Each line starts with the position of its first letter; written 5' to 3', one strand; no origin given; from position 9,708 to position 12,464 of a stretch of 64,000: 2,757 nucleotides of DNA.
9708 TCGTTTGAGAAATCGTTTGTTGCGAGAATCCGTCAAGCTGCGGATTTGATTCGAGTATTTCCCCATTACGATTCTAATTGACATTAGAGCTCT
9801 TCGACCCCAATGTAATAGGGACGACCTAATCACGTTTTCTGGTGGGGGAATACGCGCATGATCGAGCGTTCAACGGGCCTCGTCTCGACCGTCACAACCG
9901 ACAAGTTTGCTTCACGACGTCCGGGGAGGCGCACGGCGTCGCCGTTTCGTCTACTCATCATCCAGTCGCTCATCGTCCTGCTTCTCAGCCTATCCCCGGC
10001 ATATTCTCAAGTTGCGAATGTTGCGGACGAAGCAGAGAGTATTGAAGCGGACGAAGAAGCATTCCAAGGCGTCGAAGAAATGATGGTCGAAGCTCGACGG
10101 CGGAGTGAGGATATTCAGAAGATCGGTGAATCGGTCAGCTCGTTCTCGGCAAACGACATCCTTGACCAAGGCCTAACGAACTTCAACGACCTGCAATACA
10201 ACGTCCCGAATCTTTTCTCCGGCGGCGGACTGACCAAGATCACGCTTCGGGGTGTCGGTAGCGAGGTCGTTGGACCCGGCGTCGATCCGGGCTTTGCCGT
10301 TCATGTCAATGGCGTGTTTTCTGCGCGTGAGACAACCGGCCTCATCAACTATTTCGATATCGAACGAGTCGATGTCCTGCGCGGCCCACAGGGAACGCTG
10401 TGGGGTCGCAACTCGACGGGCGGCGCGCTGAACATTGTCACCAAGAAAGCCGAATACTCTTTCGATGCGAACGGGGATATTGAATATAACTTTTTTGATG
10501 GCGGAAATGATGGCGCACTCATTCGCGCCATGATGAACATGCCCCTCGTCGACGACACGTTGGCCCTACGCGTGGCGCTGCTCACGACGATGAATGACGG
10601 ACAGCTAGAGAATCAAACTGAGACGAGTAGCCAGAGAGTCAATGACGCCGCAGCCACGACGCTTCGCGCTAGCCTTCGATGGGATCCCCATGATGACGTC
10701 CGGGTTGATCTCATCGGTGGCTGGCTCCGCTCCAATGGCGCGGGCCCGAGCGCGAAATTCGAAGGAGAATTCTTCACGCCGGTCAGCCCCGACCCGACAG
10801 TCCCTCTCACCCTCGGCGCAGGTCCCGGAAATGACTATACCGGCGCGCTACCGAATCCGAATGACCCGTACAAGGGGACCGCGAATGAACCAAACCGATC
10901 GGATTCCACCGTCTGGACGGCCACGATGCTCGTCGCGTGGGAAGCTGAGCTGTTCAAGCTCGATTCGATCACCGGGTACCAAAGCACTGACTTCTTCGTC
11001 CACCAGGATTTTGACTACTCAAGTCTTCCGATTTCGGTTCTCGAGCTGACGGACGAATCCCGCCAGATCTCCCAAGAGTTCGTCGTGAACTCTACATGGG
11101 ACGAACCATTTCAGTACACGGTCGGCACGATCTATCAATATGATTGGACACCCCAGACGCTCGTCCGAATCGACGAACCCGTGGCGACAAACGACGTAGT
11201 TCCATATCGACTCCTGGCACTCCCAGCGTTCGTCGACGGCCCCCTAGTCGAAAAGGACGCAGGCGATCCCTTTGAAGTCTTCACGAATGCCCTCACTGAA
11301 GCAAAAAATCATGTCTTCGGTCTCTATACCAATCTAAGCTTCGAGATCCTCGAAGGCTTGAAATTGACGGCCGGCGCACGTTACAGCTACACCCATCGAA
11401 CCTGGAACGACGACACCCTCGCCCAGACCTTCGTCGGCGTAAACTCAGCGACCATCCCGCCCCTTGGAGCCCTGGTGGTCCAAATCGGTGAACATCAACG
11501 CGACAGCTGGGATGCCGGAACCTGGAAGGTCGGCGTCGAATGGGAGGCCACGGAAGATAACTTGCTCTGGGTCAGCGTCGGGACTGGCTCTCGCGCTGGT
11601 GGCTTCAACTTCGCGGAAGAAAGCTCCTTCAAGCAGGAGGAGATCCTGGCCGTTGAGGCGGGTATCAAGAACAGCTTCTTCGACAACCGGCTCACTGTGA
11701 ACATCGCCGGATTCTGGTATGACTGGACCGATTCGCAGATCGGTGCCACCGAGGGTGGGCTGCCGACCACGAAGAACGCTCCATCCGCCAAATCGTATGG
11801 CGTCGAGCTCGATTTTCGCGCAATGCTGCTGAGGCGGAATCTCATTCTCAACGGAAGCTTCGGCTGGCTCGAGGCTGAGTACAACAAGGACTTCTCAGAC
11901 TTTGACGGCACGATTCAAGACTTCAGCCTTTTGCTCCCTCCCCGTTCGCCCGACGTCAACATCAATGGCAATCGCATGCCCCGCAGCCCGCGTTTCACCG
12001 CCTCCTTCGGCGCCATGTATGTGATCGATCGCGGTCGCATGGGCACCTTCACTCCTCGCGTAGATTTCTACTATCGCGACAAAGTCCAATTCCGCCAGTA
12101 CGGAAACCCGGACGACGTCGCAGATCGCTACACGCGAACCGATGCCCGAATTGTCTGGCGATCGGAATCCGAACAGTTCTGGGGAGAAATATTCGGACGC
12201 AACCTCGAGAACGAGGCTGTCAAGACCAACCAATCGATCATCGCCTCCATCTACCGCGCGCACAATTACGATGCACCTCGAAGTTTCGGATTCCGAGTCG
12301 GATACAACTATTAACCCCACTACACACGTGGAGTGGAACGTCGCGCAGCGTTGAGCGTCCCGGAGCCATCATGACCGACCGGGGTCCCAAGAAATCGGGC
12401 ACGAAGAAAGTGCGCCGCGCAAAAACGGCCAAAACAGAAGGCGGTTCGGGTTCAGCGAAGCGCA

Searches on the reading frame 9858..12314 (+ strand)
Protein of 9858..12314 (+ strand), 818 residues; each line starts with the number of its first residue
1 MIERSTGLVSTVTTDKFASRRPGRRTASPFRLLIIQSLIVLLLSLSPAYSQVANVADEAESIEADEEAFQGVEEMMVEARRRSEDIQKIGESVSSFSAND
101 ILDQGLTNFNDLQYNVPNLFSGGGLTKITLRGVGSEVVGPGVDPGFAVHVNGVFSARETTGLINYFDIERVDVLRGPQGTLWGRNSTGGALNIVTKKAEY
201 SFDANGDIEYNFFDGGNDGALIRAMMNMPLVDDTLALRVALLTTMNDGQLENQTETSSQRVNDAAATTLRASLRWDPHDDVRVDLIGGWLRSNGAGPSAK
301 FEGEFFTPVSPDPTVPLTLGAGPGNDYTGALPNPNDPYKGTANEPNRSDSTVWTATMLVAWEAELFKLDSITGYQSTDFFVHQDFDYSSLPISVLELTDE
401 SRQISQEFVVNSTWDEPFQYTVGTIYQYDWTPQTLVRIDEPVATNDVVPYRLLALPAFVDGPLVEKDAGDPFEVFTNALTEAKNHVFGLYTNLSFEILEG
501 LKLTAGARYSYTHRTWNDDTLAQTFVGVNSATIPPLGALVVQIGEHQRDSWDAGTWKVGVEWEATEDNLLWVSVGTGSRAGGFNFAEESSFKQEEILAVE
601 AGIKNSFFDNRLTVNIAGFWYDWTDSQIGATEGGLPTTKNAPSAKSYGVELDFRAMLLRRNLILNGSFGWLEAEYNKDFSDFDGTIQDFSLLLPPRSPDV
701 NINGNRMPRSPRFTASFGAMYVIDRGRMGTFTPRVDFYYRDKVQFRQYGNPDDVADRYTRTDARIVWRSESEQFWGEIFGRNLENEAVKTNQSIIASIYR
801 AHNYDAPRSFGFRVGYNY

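Call 24: search_protein_families(library=pfam, proteins=[window:9858-12314:+], max_evalue=0.001)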
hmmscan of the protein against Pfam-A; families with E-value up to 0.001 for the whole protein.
window:9858-12314:+ (818 aa): 2 families
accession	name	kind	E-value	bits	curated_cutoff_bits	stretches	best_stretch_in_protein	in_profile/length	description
PF00593.30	TonB_dep_Rec_b-barrel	-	3.4e-29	103.4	27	1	320-767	31-421/436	TonB dependent receptor-like, beta-barrel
PF07715.20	Plug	-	1.3e-15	58.2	23.9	1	86-190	2-107/107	TonB-dependent Receptor Plug Domain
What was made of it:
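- Diderm host: TonB-dependent receptor at 9858-12314 (call 24).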
